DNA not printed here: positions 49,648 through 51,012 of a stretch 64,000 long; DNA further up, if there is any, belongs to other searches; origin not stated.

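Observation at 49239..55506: QmoABC/HdrA-like membrane-coupled flavo-FeS complex encoded with DsrE-like and TusA sulfur carriers instead of AprAB: candidate quinone-linked persulfide/sulfur-carrier redox system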

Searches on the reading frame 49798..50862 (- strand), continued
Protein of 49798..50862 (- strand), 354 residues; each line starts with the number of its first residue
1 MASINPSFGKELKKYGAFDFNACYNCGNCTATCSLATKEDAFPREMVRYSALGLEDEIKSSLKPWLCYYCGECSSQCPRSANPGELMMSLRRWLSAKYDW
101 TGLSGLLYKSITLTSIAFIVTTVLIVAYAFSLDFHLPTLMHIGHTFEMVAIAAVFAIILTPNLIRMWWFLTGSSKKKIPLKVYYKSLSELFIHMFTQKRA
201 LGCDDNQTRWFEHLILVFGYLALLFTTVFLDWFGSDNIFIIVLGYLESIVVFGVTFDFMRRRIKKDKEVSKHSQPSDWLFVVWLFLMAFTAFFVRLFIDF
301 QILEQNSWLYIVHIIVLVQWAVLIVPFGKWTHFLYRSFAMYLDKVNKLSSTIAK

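Call 76: find_homologous_proteins(query=A1, max_evalue=1e-20)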
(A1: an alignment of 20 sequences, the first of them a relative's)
Query A1 (20 sequences) (382 aa, profile of the alignment): 4024 proteins with E <= 1e-20 among 8000 candidates; the best 120 are listed.
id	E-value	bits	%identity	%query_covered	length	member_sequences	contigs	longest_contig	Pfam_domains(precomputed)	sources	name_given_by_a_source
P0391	7.4e-167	574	50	97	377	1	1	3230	PF12838.13,PF13237.12,PF13183.12,PF13187.12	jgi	jgi:ferredoxin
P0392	1.2e-166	573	49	96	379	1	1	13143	PF12838.13,PF13534.12,PF25160.2,PF13237.12,PF13183.12,PF13187.12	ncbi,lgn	-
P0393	1.6e-166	573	49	97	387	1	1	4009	PF02665.20,PF12838.13,PF13237.12,PF13183.12,PF13187.12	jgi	jgi:ferredoxin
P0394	1.6e-166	572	50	97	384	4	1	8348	PF00037.33,PF12838.13,PF13534.12,PF25160.2,PF13237.12,PF13183.12,PF13187.12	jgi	jgi:heterodisulfide reductase subunit C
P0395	5.0e-166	571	49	98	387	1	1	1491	PF12838.13,PF13534.12,PF25160.2,PF13237.12,PF13183.12,PF13187.12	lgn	-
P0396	1.1e-165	570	49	96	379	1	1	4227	PF12838.13,PF13534.12,PF25160.2,PF13237.12,PF13183.12,PF13187.12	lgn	-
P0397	1.5e-165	569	54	98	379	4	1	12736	PF02665.20,PF12838.13,PF13237.12,PF13183.12,PF13187.12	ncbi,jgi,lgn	-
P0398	2.0e-165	569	46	99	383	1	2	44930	PF13183.12,PF13187.12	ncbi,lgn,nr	ncbi:MAG: 4Fe-4S ferredoxin [Candidatus Aminicenantes bacterium]|nr:4Fe-4S ferredoxin [Candidatus Am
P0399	2.3e-165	569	49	96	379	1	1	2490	PF12838.13,PF13534.12,PF25160.2,PF13237.12,PF13183.12,PF13187.12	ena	-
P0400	3.2e-165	568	50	98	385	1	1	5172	PF12838.13,PF13534.12,PF25160.2,PF13237.12,PF13183.12,PF13187.12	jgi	jgi:heterodisulfide reductase subunit C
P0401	3.5e-165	568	51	95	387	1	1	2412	PF12838.13,PF13534.12,PF25160.2,PF13237.12,PF13183.12,PF13187.12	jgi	jgi:heterodisulfide reductase subunit C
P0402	3.7e-165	568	48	98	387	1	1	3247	PF12838.13,PF25160.2,PF13237.12,PF13183.12,PF13187.12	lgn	-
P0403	5.0e-165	568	51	95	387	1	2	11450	PF12838.13,PF13534.12,PF25160.2,PF13237.12,PF13183.12,PF13187.12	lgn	-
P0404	5.7e-165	567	50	97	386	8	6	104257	PF12838.13,PF13237.12,PF13183.12,PF13187.12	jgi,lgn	jgi:ferredoxin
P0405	6.5e-165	567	48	98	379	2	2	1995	PF12838.13,PF25160.2,PF13237.12,PF13183.12,PF13187.12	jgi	jgi:ferredoxin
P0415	3.3e-164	565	49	98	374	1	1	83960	PF13534.12,PF13183.12,PF13187.12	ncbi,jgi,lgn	-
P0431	1.3e-163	563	51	97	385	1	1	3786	PF02665.20,PF12838.13,PF13534.12,PF25160.2,PF13237.12,PF13183.12,PF13187.12,PF27541.1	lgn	-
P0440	4.0e-163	561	51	98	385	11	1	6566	PF02665.20,PF12838.13,PF13534.12,PF25160.2,PF13237.12,PF13183.12,PF13187.12,PF27541.1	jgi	jgi:ferredoxin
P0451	1.2e-162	560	50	97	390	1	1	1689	PF02665.20,PF12838.13,PF13534.12,PF25160.2,PF13237.12,PF13183.12,PF13187.12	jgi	jgi:ferredoxin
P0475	5.9e-162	557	48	96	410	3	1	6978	PF02665.20,PF13534.12,PF13183.12,PF13187.12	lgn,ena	-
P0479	7.4e-162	557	49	96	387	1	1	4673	PF02665.20,PF12838.13,PF13534.12,PF25160.2,PF13237.12,PF13183.12,PF13187.12,PF27541.1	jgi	-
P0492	1.3e-161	556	50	96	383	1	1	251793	PF12838.13,PF13534.12,PF13237.12,PF13183.12,PF13187.12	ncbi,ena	-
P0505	2.3e-161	556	50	99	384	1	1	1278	PF02665.20,PF12838.13,PF13534.12,PF25160.2,PF13237.12,PF13183.12,PF13187.12,PF27541.1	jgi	jgi:heterodisulfide reductase subunit C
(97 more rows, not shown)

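Call 80: search_protein_families(library=pfam, proteins=[L007:5007-7799:+, L120:5251-7965:+, L135:8173-9978:+], max_evalue=0.00001)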
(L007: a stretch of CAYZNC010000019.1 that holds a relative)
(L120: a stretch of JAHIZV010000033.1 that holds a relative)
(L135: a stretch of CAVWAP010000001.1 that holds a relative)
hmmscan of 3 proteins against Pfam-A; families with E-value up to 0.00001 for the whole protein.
L007:5007-7799:+ (930 aa): 14 families
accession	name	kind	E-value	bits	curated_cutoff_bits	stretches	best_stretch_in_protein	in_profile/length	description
PF07992.20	Pyr_redox_2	-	1.9e-47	162.5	26.1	1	255-548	2-291/291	Pyridine nucleotide-disulphide oxidoreductase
PF13738.12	Pyr_redox_3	-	3.5e-16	59.8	30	1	379-532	161-305/305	Pyridine nucleotide-disulphide oxidoreductase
PF14691.11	Fer4_20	-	4.2e-16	59.2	25.8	1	160-238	29-110/113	Dihydroprymidine dehydrogenase domain II, 4Fe-4S cluster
PF13450.12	NAD_binding_8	-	4.3e-15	56.2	21.9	1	258-291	1-34/68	NAD(P)-binding Rossmann-like domain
PF12831.13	FAD_oxidored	-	6.3e-14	52.5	27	1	11-48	1-38/416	FAD dependent oxidoreductase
PF01266.30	DAO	-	2.3e-12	47.6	27.9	1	255-290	1-37/353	FAD dependent oxidoreductase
PF00070.33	Pyr_redox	-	5.9e-12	46.4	22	0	384-458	1-79/82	Pyridine nucleotide-disulphide oxidoreductase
PF01946.23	Thi4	-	1.9e-10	40.9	26.2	0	254-290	18-55/235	Thi4 family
PF00890.30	FAD_binding_2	-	3.5e-10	40.1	20.4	0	256-294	2-40/414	FAD binding domain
PF01134.28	GIDA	-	1.2e-09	38.2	22.1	0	12-40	2-30/391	Glucose inhibited division protein A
PF13241.12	NAD_binding_7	-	9.8e-09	36.2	22.1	0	378-461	3-67/104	Putative NAD(P)-binding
PF03486.20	HI0933_like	-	2.2e-08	34.3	50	0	255-292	2-39/244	HI0933-like protein Rossmann domain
PF01262.27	AlaDh_PNT_C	-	3.3e-08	33.7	23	0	383-413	29-58/214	Alanine dehydrogenase/PNT, C-terminal domain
PF01593.30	Amino_oxidase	-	5.6e-06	26.3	19.8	0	264-290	2-28/443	Flavin containing amine oxidoreductase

L120:5251-7965:+ (904 aa): 16 families
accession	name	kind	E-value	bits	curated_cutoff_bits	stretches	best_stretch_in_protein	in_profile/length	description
PF07992.20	Pyr_redox_2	-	4.8e-50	171.1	26.1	2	248-541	2-291/291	Pyridine nucleotide-disulphide oxidoreductase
PF13450.12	NAD_binding_8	-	6.9e-18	65.1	21.9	2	251-285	1-35/68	NAD(P)-binding Rossmann-like domain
PF12831.13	FAD_oxidored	-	7e-18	65.6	27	2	4-41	1-38/416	FAD dependent oxidoreductase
PF13738.12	Pyr_redox_3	-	4.4e-16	59.4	30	1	333-525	128-305/305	Pyridine nucleotide-disulphide oxidoreductase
PF01266.30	DAO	-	1.1e-15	58.5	27.9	1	248-282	1-35/353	FAD dependent oxidoreductase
PF14691.11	Fer4_20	-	9.2e-15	54.9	25.8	1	155-232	31-111/113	Dihydroprymidine dehydrogenase domain II, 4Fe-4S cluster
PF00890.30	FAD_binding_2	-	2.4e-14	53.8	20.4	1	4-40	1-37/414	FAD binding domain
PF01134.28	GIDA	-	7.2e-14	52.1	22.1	1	4-34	1-31/391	Glucose inhibited division protein A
PF01946.23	Thi4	-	7.5e-13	48.7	26.2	1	2-49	17-65/235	Thi4 family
PF03486.20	HI0933_like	-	4.2e-12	46.5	50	0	248-285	2-39/244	HI0933-like protein Rossmann domain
PF00070.33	Pyr_redox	-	1.5e-10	41.9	22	0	5-38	2-35/82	Pyridine nucleotide-disulphide oxidoreductase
PF01494.25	FAD_binding_3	-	2.5e-09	37.3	22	0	2-35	1-34/349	FAD binding domain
PF01262.27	AlaDh_PNT_C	-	4.9e-08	33.1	23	0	4-34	30-60/214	Alanine dehydrogenase/PNT, C-terminal domain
PF01593.30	Amino_oxidase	-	8.8e-08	32.3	19.8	0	257-283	2-28/443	Flavin containing amine oxidoreductase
PF05834.18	Lycopene_cycl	-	2.2e-07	30.8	23.4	0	4-37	1-36/380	Lycopene cyclase protein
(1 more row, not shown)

L135:8173-9978:+ (601 aa): 4 families
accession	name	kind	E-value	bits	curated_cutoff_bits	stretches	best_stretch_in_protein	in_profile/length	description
PF07992.20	Pyr_redox_2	-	1.3e-13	51.5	26.1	0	140-195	2-57/291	Pyridine nucleotide-disulphide oxidoreductase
PF12831.13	FAD_oxidored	-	1.1e-07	32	27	1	140-178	1-39/416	FAD dependent oxidoreductase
PF12838.12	Fer4_7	-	2.1e-06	28.5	27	1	241-307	2-51/52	4Fe-4S dicluster domain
PF00890.30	FAD_binding_2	-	2.1e-06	27.6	20.4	1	140-178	1-39/414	FAD binding domain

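Call 84: find_encoding_contigs(protein=P0492, flank=8000, max_places=1)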
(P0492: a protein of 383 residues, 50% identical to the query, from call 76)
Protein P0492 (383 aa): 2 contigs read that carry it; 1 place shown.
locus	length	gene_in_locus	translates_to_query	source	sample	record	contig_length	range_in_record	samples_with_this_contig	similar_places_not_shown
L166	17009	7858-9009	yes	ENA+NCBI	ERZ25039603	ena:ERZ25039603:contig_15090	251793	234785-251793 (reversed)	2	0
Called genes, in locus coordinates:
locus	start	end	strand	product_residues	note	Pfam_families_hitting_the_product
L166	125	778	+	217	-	PF02357:NusG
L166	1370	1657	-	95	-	PF13683:rve_3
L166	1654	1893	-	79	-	PF00665:rve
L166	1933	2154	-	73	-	PF13565:HTH_32 (weak)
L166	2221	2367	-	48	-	PF13384:HTH_23 (weak)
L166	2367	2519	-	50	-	-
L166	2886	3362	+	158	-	PF12802:MarR_2 (faint), PF12840:HTH_20 (weak), PF01022:HTH_5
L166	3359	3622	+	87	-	PF01206:TusA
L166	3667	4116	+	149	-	PF02662:FlpD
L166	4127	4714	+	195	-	PF00890:FAD_binding_2, PF01134:GIDA (weak), PF01266:DAO, PF03486:HI0933_like (weak), PF07992:Pyr_redox_2 (weak), PF12831:FAD_oxidored, PF13450:NAD_binding_8, PF13183:Fer4_8 (weak), +8 more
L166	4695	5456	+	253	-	-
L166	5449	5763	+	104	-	-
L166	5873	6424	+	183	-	PF03486:HI0933_like (faint), PF07992:Pyr_redox_2 (weak), PF00890:FAD_binding_2, PF01134:GIDA (faint), PF01266:DAO (weak), PF12831:FAD_oxidored, PF13450:NAD_binding_8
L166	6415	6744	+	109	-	-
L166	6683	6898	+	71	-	-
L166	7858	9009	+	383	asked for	PF12838:Fer4_7 (faint), PF13183:Fer4_8, PF13237:Fer4_10 (faint), PF13187:Fer4_9 (weak), PF13534:Fer4_17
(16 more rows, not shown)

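Call 85: find_encoding_contigs(protein=P0415, flank=8000, max_places=1)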
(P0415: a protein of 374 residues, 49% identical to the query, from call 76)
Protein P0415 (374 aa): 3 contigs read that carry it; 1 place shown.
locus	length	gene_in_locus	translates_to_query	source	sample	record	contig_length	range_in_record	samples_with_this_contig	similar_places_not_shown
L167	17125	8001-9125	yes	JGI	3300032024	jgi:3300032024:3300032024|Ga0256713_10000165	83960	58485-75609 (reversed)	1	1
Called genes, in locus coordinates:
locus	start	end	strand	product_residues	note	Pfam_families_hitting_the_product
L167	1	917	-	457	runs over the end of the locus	PF00483:NTP_transferase, PF12804:NTP_transf_3 (weak), PF22640:ManC_GMP_beta-helix, PF01050:MannoseP_isomer, PF07883:Cupin_2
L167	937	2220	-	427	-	PF03721:UDPG_MGDP_dh_N, PF03807:F420_oxidored (faint), PF00984:UDPG_MGDP_dh, PF03720:UDPG_MGDP_dh_C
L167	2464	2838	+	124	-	-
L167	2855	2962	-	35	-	-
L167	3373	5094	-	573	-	PF04312:DUF460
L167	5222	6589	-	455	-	PF02369:Big_1 (faint), PF13115:YtkA (faint)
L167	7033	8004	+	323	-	PF02754:CCG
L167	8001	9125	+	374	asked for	PF13183:Fer4_8 (weak), PF13187:Fer4_9 (weak), PF13534:Fer4_17 (weak)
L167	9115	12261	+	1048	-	PF12831:FAD_oxidored (weak), PF07992:Pyr_redox_2, PF13450:NAD_binding_8, PF00037:Fer4, PF12837:Fer4_6, PF13237:Fer4_10, PF12838:Fer4_7, PF13187:Fer4_9, +20 more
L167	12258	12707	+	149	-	PF02662:FlpD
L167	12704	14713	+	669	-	PF00890:FAD_binding_2 (weak), PF12831:FAD_oxidored (weak), PF13450:NAD_binding_8 (weak), PF13187:Fer4_9, PF12838:Fer4_7, PF13187:Fer4_9, PF13237:Fer4_10, PF14697:Fer4_21, +12 more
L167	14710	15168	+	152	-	PF02662:FlpD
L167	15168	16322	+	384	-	PF04422:FrhB_FdhB_N, PF04432:FrhB_FdhB_C, PF13237:Fer4_10 (faint), PF00037:Fer4 (faint), PF12800:Fer4_4 (faint), PF13183:Fer4_8, PF13187:Fer4_9 (weak), PF12797:Fer4_2 (weak)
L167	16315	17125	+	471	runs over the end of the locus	PF04879:Molybdop_Fe4S4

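Call 86: predict_structure(alignment_id=A3)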
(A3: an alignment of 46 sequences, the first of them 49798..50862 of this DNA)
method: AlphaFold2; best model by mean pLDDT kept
length: 354 residues; sequences in the alignment: 46
mean_pLDDT: 85.2   pTM: 0.84
mean pLDDT of the five models: 85.2, 84.5, 83.3, 81.3, 80.8
residues with pLDDT >= 90: 178; 70-90: 123; 50-70: 49; < 50: 4
segments of 3 or more residues with pLDDT < 50: none
pLDDT, mean of each block of 10 residues (from residue 1): 74 76 60 66 81 90 77 53 78 93 90 94 97 94 92 92 95 88 94 82 70 84 88 94 94 91 71 77 94 96 94 95 87 88 92 87
secondary structure, 60 per line:
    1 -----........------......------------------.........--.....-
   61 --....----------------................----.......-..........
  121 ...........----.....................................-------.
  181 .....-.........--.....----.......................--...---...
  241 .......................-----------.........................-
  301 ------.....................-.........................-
elements in order: H6-13 H20-25 H44-52 H55-59 H63-66 H83-98 H103-109 H111-131 H136-172 H180-185 H187-195 H198-202 H207-229 H238-263 H275-299 H307-327 H329-353

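Call 88: fold_search(model_id=the predicted structure, library=pdb)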
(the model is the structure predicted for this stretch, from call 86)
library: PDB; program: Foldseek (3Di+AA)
matches with E <= 10: 142; with E <= 0.001: 0
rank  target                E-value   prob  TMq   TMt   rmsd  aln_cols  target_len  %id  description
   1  3ir5_C                1.0e+00  0.91  0.29  0.44  10.2       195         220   12  Crystal structure of NarGHI mutant NarG-H49C (released 2010-01-05)
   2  8gi8                  1.2e+00  0.16  0.16  0.22  14.6       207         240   14  Kalium channelrhodopsin 1 from Hyphochytrium catenoides (HcKCR1) embedded in peptidisc (released 2023-07-26)
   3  1siw_C                1.7e+00  0.82  0.29  0.45   9.9       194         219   11  Crystal structure of the apomolybdo-NarGHI (released 2004-06-08)
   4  4cad_L                1.7e+00  0.06  0.13  0.16  22.4       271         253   12  Mechanism of farnesylated CAAX protein processing by the integral membrane protease Rce1 (released 2013-11-27)
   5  1y5i_C                1.9e+00  0.84  0.30  0.47  10.0       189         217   12  The crystal structure of the NarGHI mutant NarI-K86A (released 2005-03-08)
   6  9cdc                  1.9e+00  0.13  0.15  0.20  12.0       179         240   16  Kalium channelrhodopsin 1 C110A mutant from Hyphochytrium catenoides, Dark State (released 2025-02-19)
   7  5sv0_A                1.9e+00  0.07  0.11  0.16  22.7       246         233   17  Structure of the ExbB/ExbD complex from E. coli at pH 7.0 (released 2016-09-28)
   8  3egw_C                2.1e+00  0.82  0.30  0.45   9.0       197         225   10  The crystal structure of the NarGHI mutant NarH - C16A (released 2010-03-02)
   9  7a0g_AAA              2.3e+00  0.03  0.11  0.11  34.7       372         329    8  Structure of the SmhB pore of the tripartite alpha-pore forming toxin, Smh, from Serratia marcescens. (released 2021-03-31)
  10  3m72                  2.5e+00  0.09  0.20  0.23  20.9       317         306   12  Crystal Structure of Plant SLAC1 homolog TehA (released 2010-05-12)
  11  4cad_I                2.5e+00  0.04  0.12  0.15  22.2       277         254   12  Mechanism of farnesylated CAAX protein processing by the integral membrane protease Rce1 (released 2013-11-27)
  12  7a0g_EEE              2.5e+00  0.02  0.10  0.11  34.6       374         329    7  Structure of the SmhB pore of the tripartite alpha-pore forming toxin, Smh, from Serratia marcescens. (released 2021-03-31)
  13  7oqz_A                2.7e+00  0.11  0.20  0.26  17.9       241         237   13  Cryo-EM structure of human TMEM45A (released 2021-06-16)
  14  1q16_C                2.8e+00  0.69  0.30  0.45   9.0       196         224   10  Crystal structure of Nitrate Reductase A, NarGHI, from Escherichia coli (released 2003-10-07)
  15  6uh3_B                2.8e+00  0.16  0.23  0.29  14.8       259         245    8  Crystal structure of bacterial heliorhodopsin 48C12 (released 2019-12-04)
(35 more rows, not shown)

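Call 95: search_protein_families(library=pfam, proteins=[L135:7293-8030:+, L135:13349-14338:+, L135:14335-15807:+, L135:15819-16358:+, L135:16355-16828:+, L135:4909-7179:-], max_evalue=0.00001)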
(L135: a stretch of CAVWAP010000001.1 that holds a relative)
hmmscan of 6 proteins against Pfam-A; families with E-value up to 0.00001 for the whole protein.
L135:7293-8030:+ (245 aa): 3 families
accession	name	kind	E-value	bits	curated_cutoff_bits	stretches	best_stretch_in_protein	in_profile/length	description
PF00027.35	cNMP_binding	-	2e-22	79.4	27.5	1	45-130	3-88/89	Cyclic nucleotide-binding domain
PF13545.12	HTH_Crp_2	-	1.8e-16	60.3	27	1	163-239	1-69/70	Crp-like helix-turn-helix domain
PF00325.26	Crp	-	4e-08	33.3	21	1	192-221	2-31/32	Bacterial regulatory proteins, crp family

L135:13349-14338:+ (329 aa): 1 family
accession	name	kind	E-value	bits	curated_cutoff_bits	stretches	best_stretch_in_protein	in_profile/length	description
PF01058.29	Oxidored_q6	-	1.5e-23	83.4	27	1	23-188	1-127/128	NADH ubiquinone oxidoreductase, 20 Kd subunit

L135:14335-15807:+ (490 aa): 1 family
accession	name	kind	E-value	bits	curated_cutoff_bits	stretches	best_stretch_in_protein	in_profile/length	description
PF00374.24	NiFeSe_Hases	-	5.5e-35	121.7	25.8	2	40-118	1-79/508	Nickel-dependent hydrogenase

L135:15819-16358:+ (179 aa): 1 family
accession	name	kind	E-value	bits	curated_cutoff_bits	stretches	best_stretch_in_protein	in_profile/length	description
PF01750.23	HycI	-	7.3e-09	36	23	1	52-154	25-127/130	Hydrogenase maturation protease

L135:16355-16828:+ (157 aa): 0 families

L135:4909-7179:- (756 aa): 5 families
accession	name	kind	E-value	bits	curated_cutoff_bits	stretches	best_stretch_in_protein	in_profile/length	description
PF22521.2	HypF_C_2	-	3.8e-78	263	27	1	503-743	1-241/241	Carbamoyltransferase, Kae1-like Domain, second subdomain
PF01300.24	Sua5_yciO_yrdC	-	2.3e-38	131.9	25.1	1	209-385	2-178/178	Telomere recombination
PF17788.7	HypF_C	-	6.9e-35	120.1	23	1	401-494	5-99/99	HypF Kae1-like domain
PF07503.17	zf-HYPF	-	1.6e-24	85.8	23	2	157-189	1-33/34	HypF finger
PF00708.24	Acylphosphatase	-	5.2e-21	75.2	22.5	1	7-85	2-81/85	Acylphosphatase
